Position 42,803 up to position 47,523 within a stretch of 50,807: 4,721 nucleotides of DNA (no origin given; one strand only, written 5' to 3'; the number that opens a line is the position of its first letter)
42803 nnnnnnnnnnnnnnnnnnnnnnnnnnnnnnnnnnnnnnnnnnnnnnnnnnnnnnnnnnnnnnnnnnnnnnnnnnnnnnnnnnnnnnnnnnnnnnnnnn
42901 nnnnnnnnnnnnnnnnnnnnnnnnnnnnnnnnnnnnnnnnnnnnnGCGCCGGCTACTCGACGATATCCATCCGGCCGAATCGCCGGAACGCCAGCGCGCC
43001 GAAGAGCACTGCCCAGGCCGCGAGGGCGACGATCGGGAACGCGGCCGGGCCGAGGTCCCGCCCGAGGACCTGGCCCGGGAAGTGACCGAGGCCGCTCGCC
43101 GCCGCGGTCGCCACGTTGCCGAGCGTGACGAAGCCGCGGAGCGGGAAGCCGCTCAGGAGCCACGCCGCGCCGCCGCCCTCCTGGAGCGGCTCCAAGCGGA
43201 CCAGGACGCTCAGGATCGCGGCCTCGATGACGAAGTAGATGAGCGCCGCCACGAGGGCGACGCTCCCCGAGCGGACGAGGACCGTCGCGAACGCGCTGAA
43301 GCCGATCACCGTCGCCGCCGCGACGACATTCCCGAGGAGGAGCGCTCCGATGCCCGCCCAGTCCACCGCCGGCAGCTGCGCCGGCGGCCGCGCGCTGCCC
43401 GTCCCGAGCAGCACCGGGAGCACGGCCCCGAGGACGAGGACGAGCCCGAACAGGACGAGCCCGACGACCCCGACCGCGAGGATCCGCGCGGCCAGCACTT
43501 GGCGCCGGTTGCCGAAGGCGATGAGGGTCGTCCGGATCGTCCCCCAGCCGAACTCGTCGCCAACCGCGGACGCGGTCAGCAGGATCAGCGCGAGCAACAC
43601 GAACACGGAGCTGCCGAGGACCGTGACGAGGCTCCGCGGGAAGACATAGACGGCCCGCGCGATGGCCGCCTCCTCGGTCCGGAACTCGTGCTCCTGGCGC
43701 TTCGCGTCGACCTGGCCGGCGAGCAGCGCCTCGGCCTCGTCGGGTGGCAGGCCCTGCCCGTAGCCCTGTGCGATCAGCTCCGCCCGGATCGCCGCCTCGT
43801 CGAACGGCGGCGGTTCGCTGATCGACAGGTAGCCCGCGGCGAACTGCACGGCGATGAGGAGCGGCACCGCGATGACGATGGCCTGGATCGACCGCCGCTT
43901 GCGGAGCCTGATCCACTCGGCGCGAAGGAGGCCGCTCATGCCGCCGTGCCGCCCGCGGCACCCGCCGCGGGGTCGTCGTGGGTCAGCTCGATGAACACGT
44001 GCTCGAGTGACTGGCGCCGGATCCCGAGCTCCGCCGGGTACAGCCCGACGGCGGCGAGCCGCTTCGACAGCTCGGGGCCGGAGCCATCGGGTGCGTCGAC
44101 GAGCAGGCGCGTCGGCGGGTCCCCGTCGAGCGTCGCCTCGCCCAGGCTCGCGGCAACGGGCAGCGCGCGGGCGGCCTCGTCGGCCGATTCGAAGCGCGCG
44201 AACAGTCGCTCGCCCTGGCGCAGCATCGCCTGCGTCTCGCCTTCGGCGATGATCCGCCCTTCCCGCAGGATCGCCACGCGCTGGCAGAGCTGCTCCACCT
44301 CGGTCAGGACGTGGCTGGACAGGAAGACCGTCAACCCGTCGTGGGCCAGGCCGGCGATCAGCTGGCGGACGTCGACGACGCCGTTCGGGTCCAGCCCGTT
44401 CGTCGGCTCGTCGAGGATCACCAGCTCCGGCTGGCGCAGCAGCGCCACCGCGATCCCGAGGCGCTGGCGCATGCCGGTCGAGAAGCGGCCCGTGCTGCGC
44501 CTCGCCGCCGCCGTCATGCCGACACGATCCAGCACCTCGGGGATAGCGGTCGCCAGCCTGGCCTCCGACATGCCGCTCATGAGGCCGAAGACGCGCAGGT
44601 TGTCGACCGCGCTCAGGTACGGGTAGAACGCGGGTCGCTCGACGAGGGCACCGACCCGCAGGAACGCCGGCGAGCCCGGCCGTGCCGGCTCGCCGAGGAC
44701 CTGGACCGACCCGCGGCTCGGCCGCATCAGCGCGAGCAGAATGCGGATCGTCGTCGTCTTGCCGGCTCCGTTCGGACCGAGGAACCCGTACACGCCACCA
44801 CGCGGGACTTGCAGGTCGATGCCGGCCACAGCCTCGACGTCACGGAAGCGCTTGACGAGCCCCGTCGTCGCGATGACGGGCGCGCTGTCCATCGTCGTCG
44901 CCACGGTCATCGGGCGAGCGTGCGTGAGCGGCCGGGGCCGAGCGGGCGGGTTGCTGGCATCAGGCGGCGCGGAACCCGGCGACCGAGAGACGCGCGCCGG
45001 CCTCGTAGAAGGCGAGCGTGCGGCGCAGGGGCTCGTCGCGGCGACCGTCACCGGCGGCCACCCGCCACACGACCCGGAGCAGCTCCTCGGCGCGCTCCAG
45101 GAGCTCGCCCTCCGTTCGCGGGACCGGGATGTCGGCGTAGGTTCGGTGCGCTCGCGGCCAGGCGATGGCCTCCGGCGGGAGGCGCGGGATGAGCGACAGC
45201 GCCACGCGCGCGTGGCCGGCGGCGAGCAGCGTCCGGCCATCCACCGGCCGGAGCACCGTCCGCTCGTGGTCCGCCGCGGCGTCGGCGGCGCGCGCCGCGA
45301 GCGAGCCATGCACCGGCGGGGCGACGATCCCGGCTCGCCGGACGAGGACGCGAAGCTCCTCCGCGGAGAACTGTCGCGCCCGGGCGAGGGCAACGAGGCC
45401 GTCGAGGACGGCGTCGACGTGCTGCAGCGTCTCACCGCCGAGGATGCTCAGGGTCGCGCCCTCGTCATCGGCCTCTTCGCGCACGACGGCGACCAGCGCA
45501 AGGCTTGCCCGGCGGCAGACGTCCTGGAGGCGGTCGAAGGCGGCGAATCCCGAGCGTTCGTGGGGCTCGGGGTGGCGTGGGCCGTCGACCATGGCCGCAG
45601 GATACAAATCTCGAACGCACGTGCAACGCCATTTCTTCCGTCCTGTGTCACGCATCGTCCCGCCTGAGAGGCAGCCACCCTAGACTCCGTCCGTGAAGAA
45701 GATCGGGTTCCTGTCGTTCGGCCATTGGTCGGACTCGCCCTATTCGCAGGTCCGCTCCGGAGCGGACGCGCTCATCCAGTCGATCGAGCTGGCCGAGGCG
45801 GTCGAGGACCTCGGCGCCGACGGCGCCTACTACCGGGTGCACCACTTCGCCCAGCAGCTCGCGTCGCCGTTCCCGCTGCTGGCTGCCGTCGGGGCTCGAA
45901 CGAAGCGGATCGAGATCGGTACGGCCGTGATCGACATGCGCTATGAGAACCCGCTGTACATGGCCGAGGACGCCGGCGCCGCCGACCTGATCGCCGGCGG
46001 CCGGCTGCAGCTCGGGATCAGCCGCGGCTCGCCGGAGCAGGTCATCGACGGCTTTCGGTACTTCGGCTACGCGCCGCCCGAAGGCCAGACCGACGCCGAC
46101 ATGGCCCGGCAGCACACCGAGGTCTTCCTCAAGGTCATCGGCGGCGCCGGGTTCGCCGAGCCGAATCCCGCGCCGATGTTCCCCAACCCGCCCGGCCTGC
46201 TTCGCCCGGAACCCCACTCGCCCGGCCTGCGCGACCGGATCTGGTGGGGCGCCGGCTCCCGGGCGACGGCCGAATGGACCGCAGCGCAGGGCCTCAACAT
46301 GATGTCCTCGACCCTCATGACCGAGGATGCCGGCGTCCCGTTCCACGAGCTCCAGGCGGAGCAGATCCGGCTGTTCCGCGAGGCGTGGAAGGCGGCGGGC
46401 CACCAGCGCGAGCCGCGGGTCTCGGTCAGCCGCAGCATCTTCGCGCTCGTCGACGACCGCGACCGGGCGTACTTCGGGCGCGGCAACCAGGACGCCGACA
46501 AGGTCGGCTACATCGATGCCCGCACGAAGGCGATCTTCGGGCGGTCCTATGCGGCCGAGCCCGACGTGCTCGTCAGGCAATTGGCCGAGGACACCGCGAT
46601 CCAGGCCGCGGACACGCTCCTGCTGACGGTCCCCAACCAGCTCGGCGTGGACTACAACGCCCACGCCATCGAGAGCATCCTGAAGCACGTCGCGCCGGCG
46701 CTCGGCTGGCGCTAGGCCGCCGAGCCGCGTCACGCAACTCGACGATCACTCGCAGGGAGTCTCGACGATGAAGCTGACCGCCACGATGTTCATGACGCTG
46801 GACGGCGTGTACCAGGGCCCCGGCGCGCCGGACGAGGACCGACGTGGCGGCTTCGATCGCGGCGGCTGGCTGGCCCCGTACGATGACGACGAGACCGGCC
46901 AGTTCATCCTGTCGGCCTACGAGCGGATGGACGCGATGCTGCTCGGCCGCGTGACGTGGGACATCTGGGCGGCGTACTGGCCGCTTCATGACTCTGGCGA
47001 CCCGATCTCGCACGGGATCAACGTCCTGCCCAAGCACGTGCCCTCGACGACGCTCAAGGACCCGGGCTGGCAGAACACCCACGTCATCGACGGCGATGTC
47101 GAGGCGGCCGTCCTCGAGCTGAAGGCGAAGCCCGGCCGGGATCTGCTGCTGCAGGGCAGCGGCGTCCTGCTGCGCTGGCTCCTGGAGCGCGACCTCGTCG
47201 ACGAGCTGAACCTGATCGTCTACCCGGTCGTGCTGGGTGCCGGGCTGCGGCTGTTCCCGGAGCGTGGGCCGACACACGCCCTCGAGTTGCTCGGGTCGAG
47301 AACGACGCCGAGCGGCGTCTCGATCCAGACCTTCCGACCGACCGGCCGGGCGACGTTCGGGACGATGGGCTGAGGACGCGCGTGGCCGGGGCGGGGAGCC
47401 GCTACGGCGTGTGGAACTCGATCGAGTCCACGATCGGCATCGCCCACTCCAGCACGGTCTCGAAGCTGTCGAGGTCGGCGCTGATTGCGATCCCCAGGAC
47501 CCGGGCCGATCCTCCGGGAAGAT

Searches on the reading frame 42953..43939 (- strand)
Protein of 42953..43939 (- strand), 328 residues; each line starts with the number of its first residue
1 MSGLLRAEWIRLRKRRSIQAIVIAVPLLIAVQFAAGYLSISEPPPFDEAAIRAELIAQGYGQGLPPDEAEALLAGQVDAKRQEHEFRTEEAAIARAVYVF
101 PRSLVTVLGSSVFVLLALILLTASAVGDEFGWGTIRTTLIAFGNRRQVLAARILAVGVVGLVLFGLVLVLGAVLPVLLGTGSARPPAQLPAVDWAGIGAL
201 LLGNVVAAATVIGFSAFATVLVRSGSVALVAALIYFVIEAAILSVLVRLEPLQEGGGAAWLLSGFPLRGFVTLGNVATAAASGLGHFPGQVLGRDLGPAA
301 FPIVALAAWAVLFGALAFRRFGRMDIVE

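Call 92: search_protein_families(library=pfam, proteins=[window:42953-43939:-], max_evalue=0.00001)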
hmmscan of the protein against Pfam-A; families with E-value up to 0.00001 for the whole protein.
window:42953-43939:- (328 aa): 2 families
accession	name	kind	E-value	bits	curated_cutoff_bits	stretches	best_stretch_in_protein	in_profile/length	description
PF12679.13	ABC2_membrane_2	-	9.8e-13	48.4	27.2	1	4-326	3-283/283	ABC-2 family transporter protein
PF12698.13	ABC2_membrane_3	-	3.7e-06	26.7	31.6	1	113-318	170-346/347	ABC-2 family transporter protein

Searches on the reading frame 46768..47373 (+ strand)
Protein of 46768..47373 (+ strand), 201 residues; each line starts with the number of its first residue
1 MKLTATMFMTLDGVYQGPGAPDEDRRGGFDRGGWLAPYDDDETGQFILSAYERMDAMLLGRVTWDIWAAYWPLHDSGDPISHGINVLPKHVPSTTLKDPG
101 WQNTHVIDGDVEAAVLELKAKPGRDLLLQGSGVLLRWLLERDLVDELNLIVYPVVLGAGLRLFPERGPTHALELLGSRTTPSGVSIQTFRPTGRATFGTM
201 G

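Call 92: search_protein_families(library=pfam, proteins=[window:46768-47373:+], max_evalue=0.00001)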
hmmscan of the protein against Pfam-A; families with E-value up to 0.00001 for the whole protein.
window:46768-47373:+ (201 aa): 1 family
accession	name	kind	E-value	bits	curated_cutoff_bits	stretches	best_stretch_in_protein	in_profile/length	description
PF01872.23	RibD_C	-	7.3e-20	72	24.1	1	2-184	2-195/197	RibD C-terminal domain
